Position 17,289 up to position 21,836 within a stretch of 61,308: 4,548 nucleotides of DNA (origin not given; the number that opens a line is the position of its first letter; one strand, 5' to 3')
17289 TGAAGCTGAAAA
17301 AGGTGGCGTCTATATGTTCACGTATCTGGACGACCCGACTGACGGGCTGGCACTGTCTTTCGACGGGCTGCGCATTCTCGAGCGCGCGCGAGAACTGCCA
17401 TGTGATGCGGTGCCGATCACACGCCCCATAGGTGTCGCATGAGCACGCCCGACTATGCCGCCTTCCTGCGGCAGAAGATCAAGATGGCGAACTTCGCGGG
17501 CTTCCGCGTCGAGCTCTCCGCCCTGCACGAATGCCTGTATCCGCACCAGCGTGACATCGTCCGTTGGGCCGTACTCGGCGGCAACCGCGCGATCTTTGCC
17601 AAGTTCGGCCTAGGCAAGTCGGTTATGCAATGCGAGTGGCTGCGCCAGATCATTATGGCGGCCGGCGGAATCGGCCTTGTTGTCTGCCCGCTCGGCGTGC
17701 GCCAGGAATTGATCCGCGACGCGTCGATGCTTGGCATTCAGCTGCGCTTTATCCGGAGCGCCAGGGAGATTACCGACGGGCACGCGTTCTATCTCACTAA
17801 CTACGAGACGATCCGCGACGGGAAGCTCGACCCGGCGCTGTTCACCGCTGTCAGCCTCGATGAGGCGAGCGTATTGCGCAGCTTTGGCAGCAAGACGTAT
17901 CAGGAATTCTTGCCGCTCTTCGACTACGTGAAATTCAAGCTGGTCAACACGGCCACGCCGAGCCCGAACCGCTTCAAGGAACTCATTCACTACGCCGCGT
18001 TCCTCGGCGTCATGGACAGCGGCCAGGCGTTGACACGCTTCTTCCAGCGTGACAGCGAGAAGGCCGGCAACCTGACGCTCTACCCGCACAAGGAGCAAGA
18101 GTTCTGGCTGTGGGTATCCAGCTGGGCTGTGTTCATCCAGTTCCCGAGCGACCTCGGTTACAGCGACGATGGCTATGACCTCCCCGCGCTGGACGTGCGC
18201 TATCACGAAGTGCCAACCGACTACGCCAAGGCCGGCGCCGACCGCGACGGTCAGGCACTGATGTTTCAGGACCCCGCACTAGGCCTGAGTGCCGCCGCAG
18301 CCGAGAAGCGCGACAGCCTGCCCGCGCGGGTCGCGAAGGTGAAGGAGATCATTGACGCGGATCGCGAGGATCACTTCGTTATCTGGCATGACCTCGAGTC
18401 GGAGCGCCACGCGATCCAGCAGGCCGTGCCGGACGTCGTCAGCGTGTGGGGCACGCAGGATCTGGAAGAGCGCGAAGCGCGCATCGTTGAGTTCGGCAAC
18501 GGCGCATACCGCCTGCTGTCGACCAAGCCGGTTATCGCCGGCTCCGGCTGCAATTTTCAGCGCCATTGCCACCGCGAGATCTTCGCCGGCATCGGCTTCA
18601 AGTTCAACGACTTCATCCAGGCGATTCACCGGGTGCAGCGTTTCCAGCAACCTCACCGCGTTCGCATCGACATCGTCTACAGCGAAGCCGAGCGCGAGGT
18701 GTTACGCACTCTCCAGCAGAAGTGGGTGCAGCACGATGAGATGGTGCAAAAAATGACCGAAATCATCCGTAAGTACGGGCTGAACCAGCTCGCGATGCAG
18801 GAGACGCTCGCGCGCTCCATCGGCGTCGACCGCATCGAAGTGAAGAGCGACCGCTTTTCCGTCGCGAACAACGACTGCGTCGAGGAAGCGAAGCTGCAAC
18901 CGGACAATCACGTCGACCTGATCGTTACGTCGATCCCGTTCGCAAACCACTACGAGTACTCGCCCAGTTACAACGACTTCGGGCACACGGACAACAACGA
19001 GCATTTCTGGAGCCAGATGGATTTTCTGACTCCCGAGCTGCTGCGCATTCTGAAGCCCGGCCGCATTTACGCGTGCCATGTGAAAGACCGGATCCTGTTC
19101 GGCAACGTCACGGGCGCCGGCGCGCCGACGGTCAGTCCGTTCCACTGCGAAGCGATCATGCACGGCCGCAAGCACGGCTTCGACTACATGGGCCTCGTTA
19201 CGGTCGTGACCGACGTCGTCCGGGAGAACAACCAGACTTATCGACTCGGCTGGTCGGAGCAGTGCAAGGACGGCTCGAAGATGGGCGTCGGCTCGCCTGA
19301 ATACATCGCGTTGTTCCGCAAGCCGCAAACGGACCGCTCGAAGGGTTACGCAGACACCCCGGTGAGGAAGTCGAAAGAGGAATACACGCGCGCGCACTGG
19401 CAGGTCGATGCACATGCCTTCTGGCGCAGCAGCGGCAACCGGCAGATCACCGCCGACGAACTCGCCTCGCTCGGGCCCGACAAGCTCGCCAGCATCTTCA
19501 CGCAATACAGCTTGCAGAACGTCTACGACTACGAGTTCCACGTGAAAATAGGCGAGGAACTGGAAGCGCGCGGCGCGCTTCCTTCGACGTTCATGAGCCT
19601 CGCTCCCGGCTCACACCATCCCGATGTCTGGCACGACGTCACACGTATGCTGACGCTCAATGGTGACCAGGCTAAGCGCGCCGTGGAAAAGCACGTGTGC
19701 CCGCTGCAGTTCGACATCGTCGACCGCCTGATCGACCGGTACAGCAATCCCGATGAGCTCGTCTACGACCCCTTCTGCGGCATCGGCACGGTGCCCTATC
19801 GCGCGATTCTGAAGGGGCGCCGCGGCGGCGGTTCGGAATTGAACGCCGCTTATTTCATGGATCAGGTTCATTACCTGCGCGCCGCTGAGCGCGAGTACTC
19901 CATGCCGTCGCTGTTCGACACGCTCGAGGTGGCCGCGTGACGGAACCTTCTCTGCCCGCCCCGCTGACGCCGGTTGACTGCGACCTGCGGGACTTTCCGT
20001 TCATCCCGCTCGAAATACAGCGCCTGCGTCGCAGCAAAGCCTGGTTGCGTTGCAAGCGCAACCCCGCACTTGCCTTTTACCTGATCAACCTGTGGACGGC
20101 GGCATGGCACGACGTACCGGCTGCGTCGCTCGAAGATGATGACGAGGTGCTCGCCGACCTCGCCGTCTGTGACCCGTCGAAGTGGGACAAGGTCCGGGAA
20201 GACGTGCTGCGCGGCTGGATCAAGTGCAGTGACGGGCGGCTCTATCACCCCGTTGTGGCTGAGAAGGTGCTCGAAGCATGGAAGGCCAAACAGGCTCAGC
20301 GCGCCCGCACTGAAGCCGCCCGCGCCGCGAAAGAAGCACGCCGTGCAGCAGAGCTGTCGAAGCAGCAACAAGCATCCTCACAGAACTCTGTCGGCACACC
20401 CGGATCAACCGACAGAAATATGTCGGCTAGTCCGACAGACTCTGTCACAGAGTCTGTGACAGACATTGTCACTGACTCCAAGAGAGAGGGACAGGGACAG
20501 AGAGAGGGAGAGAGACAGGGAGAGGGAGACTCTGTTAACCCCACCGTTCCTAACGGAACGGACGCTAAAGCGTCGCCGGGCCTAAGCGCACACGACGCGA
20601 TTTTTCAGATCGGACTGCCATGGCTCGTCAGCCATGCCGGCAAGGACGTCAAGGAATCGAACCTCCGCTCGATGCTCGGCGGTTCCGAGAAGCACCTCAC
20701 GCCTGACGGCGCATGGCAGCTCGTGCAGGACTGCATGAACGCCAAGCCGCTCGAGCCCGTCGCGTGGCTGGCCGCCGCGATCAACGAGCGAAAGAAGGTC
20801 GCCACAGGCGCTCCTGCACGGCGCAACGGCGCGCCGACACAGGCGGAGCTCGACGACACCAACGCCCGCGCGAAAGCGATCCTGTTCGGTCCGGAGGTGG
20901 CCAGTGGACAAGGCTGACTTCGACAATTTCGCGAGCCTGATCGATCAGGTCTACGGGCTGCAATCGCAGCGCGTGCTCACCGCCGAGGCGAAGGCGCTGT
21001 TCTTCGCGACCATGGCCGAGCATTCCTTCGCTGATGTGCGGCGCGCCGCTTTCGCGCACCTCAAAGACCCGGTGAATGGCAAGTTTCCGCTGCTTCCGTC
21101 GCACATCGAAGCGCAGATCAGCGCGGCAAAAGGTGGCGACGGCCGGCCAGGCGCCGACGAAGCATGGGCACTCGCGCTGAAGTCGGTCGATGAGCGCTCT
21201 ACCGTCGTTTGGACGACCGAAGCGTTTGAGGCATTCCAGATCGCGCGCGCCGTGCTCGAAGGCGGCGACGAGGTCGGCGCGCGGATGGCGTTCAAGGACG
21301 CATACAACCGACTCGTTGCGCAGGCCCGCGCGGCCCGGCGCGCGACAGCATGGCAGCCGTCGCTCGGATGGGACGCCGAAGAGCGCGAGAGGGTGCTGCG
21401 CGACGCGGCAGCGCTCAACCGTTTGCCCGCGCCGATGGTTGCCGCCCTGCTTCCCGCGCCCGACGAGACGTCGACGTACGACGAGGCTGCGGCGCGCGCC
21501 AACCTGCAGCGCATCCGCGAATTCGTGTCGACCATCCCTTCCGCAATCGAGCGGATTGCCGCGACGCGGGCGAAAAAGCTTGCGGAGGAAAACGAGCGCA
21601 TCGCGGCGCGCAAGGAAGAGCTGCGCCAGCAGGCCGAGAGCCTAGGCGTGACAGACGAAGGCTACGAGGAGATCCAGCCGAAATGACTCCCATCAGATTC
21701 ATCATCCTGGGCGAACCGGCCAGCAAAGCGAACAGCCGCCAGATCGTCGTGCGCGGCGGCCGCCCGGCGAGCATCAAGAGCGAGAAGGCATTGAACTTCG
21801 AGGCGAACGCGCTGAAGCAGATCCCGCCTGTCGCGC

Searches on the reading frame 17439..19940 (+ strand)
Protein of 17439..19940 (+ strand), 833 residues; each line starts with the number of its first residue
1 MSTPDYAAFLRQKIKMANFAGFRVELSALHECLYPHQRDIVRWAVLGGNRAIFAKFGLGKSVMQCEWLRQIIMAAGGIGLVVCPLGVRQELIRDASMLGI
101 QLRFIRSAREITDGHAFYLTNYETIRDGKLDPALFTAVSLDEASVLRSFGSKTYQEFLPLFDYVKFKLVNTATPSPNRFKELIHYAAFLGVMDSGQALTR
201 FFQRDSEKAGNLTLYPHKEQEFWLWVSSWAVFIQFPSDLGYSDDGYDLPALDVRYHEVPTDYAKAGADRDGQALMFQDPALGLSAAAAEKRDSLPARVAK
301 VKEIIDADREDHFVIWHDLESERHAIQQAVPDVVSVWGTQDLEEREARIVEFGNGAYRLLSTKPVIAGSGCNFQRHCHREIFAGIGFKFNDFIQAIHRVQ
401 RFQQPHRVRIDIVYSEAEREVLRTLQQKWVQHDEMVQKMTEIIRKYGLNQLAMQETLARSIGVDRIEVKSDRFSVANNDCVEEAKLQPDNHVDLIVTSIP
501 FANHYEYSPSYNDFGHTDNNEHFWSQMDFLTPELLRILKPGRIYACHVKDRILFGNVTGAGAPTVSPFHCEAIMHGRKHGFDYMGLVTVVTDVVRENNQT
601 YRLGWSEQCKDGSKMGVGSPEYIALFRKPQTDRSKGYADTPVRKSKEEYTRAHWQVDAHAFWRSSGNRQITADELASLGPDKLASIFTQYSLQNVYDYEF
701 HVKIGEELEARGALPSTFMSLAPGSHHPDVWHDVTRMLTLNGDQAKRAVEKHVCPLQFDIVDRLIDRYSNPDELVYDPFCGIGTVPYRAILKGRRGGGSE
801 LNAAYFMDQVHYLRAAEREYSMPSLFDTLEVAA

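Call 17: search_protein_families(library=phrogs, proteins=[window:17439-19940:+], max_evalue=0.001)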
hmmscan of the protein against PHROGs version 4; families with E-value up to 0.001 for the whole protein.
window:17439-19940:+ (833 aa): 9 families
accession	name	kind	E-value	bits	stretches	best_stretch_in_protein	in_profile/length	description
phrog_16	-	DNA, RNA and nucleotide metabolism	8.4e-127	425.8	1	33-832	273-928/986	DNA helicase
phrog_62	-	DNA, RNA and nucleotide metabolism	1.3e-36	126.6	1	30-519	694-1204/1881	DNA helicase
phrog_31240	-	unknown function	1e-20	74.8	2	5-57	3-54/89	-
phrog_67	-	other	4.2e-20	73.4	1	424-821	81-351/743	DNA methyltransferase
phrog_18146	-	other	3.9e-09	36.9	1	758-816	55-115/452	DNA methyltransferase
phrog_11354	-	unknown function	2e-05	25.2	1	344-440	11-109/116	-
phrog_3008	-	other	4.4e-05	23.9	1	759-808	157-206/244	DNA methyltransferase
phrog_6025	-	other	0.00013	22.6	1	468-552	7-87/192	DNA methyltransferase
phrog_6952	-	other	0.00065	20.6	0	750-811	112-173/181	DNA methyltransferase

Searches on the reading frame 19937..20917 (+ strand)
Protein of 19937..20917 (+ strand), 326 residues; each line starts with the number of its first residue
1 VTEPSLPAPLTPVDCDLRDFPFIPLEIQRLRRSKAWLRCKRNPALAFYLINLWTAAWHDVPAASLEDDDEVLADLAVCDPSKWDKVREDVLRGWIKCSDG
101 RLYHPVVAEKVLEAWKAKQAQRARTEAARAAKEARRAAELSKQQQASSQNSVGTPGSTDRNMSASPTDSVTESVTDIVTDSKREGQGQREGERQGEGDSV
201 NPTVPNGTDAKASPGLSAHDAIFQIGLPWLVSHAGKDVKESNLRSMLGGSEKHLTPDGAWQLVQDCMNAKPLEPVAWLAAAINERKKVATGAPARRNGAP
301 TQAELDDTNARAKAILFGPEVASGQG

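Call 17: search_protein_families(library=phrogs, proteins=[window:19937-20917:+], max_evalue=0.001)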
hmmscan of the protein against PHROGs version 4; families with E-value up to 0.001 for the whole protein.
window:19937-20917:+ (326 aa): 3 families
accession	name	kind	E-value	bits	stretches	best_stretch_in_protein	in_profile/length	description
phrog_22470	-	DNA, RNA and nucleotide metabolism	2.6e-28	99.9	1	5-223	2-227/340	replication protein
phrog_3992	-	DNA, RNA and nucleotide metabolism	2.1e-14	54.9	1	18-147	3-128/345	primosomal protein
phrog_816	-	moron, auxiliary metabolic gene and host takeover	0.00053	20.8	0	91-123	22-54/66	cell division inhibitor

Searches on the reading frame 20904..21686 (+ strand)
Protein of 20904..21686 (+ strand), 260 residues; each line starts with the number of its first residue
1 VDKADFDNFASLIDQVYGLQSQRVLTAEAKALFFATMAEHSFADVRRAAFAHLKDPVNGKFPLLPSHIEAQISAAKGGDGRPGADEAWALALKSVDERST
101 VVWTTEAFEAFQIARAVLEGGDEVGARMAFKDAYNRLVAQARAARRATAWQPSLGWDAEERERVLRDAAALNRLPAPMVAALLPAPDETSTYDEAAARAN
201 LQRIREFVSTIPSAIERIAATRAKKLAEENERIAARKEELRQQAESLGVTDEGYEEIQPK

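Call 17: search_protein_families(library=phrogs, proteins=[window:20904-21686:+], max_evalue=0.001)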
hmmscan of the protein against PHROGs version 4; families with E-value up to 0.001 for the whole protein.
window:20904-21686:+ (260 aa): 3 families
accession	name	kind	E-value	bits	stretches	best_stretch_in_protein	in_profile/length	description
phrog_6028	-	unknown function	4.7e-47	161.7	1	3-246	4-242/265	-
phrog_1524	-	unknown function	4.1e-07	31.1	1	83-166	88-159/252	-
phrog_10105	-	unknown function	0.00016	22.2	1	1-94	1-89/210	-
